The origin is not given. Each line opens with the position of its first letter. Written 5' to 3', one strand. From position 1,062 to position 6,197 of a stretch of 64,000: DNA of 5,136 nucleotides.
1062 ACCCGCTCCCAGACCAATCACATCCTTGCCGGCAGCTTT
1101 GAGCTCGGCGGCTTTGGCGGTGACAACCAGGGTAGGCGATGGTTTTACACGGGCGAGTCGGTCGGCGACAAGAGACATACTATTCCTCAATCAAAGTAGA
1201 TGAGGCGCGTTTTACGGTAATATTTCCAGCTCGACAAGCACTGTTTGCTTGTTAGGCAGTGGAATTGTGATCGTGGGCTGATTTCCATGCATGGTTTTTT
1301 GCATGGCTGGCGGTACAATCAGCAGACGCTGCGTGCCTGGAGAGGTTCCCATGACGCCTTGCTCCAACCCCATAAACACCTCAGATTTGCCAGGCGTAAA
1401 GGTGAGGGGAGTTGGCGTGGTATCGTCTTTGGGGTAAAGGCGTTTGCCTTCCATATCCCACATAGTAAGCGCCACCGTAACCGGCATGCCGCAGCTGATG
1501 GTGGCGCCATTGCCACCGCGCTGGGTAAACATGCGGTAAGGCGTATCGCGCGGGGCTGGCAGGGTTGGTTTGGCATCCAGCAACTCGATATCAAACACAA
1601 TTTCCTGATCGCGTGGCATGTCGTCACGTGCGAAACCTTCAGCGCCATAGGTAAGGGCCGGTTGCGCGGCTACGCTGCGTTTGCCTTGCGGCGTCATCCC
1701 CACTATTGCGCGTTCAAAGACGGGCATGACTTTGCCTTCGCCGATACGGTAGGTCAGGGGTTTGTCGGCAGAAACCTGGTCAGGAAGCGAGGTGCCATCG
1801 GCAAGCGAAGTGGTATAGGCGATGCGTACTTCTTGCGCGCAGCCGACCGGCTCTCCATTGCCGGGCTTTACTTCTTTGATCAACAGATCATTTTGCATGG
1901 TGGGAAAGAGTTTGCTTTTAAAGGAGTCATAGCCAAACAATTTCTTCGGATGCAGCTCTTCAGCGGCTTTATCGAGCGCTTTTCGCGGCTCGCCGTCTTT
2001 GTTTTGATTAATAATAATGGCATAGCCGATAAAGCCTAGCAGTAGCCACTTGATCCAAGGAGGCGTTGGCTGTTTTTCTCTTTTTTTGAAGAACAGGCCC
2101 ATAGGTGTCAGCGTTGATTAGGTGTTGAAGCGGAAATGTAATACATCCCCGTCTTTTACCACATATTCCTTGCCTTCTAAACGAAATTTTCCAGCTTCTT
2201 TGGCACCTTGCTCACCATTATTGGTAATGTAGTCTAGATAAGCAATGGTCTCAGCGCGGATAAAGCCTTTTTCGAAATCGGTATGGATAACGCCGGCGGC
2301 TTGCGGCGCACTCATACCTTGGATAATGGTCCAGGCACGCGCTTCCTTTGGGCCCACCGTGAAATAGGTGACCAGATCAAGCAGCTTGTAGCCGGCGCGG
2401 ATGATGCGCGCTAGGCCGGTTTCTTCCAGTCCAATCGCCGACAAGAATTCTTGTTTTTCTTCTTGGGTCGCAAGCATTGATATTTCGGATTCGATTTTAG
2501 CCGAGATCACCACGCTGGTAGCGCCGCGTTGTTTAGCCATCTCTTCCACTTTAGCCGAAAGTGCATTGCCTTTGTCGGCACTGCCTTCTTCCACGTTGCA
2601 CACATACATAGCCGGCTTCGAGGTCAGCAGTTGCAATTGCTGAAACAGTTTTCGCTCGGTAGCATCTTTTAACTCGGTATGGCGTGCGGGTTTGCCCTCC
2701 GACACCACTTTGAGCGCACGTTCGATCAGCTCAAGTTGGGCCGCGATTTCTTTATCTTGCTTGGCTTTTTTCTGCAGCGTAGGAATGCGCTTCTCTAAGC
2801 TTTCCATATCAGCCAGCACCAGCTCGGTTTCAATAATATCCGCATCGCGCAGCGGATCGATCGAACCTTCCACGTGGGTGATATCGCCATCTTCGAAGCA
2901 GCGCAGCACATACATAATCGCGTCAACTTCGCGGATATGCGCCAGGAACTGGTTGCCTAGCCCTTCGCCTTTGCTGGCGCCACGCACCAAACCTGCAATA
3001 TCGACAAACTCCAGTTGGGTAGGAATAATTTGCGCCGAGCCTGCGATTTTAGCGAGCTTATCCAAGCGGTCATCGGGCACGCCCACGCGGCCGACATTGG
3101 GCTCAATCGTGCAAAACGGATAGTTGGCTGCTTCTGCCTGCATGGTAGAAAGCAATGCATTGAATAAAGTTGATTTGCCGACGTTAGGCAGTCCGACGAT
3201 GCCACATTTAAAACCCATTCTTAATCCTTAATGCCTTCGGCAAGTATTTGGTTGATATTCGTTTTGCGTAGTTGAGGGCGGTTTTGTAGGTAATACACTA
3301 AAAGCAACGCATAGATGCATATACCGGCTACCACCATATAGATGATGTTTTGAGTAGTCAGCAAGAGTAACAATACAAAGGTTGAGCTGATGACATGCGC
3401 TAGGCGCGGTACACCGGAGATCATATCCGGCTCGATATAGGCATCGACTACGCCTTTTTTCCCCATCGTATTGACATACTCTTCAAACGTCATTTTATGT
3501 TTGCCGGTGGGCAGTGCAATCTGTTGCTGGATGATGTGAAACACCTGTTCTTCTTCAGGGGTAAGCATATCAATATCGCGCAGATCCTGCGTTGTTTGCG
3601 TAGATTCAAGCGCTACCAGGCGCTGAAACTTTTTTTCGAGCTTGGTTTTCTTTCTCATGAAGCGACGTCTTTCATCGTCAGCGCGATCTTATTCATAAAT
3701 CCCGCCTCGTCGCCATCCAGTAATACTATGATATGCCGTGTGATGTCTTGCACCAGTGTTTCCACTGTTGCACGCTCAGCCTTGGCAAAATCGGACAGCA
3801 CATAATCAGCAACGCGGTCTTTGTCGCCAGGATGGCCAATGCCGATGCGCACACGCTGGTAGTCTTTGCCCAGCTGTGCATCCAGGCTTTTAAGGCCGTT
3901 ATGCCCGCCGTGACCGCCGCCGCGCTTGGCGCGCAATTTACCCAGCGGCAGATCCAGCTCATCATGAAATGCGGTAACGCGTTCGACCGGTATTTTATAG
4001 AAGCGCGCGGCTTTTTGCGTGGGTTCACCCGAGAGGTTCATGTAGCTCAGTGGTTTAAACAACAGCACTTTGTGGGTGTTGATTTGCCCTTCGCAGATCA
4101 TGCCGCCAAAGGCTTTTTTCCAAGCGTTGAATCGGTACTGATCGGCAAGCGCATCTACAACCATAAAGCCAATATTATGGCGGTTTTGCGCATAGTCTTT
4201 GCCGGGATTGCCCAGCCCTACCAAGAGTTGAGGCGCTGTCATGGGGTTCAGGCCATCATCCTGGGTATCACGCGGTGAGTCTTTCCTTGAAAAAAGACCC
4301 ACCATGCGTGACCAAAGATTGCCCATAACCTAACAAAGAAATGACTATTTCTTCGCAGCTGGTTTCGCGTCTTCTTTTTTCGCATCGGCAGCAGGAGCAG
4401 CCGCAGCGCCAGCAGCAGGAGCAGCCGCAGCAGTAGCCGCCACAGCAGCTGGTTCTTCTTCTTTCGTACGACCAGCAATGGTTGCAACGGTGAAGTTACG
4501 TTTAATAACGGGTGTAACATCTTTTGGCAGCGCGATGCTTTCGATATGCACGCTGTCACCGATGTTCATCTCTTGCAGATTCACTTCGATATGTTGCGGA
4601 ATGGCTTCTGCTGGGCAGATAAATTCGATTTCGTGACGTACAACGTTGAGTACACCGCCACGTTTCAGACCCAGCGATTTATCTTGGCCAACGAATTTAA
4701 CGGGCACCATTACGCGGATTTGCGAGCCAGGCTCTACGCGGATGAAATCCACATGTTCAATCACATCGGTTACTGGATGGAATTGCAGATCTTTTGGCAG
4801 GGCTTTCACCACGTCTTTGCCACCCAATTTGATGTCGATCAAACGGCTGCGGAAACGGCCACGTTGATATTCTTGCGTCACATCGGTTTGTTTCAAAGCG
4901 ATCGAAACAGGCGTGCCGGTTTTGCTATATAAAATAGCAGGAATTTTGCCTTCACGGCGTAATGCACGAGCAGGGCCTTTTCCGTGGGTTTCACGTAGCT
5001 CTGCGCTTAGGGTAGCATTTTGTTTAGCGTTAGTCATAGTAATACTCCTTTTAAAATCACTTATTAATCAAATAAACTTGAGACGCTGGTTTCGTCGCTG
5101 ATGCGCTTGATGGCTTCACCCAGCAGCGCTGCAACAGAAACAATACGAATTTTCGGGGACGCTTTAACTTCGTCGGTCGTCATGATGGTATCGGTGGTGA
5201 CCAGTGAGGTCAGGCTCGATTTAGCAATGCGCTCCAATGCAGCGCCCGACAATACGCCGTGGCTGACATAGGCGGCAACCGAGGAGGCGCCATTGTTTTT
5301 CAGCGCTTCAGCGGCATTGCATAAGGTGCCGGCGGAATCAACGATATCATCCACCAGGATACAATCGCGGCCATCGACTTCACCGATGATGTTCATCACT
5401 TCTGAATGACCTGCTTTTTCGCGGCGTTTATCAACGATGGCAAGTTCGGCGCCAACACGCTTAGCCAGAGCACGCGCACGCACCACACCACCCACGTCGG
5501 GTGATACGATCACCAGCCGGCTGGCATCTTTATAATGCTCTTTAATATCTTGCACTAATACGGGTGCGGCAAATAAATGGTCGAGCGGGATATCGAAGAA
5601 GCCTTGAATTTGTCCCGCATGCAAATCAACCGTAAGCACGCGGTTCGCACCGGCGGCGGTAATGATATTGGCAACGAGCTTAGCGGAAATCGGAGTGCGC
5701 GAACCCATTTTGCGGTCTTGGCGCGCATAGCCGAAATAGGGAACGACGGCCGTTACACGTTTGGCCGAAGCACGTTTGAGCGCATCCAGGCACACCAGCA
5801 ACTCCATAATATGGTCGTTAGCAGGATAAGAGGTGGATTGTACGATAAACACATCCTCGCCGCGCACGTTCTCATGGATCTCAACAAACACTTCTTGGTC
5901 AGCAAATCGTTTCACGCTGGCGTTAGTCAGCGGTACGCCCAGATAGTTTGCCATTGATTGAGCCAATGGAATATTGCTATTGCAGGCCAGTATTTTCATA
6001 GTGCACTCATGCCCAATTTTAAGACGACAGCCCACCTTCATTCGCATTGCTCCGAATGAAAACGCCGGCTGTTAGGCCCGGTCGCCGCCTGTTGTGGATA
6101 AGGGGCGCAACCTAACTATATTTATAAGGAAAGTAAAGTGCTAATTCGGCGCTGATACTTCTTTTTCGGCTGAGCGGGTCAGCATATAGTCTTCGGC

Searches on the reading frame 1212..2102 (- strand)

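Call 44: search_protein_families(library=pfam, proteins=[window:1212-2102:-], max_evalue=0.00001)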
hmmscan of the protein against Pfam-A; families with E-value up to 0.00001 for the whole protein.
window:1212-2102:- (296 aa): 1 family
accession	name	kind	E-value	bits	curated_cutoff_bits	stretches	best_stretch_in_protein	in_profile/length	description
PF00254.34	FKBP_C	-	5.4e-26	91.2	21.1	2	90-175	9-94/94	FKBP-type peptidyl-prolyl cis-trans isomerase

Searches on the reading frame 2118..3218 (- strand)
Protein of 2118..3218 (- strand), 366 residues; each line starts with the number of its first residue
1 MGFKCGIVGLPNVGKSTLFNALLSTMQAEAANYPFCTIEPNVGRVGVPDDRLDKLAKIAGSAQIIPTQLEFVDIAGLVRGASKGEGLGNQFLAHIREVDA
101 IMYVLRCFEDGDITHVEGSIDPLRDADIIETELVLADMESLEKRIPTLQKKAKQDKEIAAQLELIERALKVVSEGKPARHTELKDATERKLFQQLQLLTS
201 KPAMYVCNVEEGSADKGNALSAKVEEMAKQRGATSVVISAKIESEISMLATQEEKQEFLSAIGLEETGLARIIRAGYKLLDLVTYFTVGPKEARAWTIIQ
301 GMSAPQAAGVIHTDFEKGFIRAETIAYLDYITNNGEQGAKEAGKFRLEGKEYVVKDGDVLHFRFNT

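Call 44: search_protein_families(library=pfam, proteins=[window:2118-3218:-], max_evalue=0.00001)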
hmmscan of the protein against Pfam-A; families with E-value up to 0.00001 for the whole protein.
window:2118-3218:- (366 aa): 3 families
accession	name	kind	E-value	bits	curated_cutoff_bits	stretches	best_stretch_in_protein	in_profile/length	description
PF06071.19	YchF-GTPase_C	-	8.3e-39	132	27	1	282-365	1-84/84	Protein of unknown function (DUF933)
PF01926.29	MMR_HSR1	-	5.2e-23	81.8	21.9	1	5-116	2-92/113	50S ribosome-binding GTPase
PF02421.24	FeoB_N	-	1.2e-08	35.1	27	1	5-49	3-46/156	Ferrous iron transport protein B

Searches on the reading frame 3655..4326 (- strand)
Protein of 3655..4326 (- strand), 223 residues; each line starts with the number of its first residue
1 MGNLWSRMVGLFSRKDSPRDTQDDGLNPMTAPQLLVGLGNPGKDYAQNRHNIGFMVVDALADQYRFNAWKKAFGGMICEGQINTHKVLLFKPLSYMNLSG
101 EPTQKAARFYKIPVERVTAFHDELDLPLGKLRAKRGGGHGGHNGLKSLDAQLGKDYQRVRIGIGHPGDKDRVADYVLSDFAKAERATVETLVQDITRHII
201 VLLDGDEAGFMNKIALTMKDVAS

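Call 44: search_protein_families(library=pfam, proteins=[window:3655-4326:-], max_evalue=0.00001)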
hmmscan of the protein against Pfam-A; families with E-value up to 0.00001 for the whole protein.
window:3655-4326:- (223 aa): 1 family
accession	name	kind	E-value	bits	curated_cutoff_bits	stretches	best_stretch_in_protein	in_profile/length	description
PF01195.25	Pept_tRNA_hydro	-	4.3e-65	219.4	27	1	34-214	1-182/183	Peptidyl-tRNA hydrolase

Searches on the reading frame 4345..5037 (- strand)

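Call 44: search_protein_families(library=pfam, proteins=[window:4345-5037:-], max_evalue=0.00001)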
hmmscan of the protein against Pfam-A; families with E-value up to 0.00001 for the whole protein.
window:4345-5037:- (230 aa): 2 families
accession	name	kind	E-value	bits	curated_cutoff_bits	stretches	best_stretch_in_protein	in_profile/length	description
PF14693.11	Ribosomal_TL5_C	-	2.5e-25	89.1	27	1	107-189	2-82/84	Ribosomal protein TL5, C-terminal domain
PF01386.24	Ribosomal_L25p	-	7.6e-25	87.6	23.6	1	10-98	1-82/82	Ribosomal L25p family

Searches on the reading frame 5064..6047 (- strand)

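Call 44: search_protein_families(library=pfam, proteins=[window:5064-6047:-], max_evalue=0.00001)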
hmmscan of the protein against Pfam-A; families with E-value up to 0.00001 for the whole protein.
window:5064-6047:- (327 aa): 3 families
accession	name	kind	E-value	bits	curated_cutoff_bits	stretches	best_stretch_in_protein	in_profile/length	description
PF13793.12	Pribosyltran_N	-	1.4e-52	177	25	1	17-133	1-117/117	N-terminal domain of ribose phosphate pyrophosphokinase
PF14572.12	Pribosyl_synth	-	2.6e-24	86.6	27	1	217-326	74-183/184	Phosphoribosyl synthetase-associated domain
PF00156.33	Pribosyltran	-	5.3e-24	84.8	26.3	1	168-283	22-144/158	Phosphoribosyl transferase domain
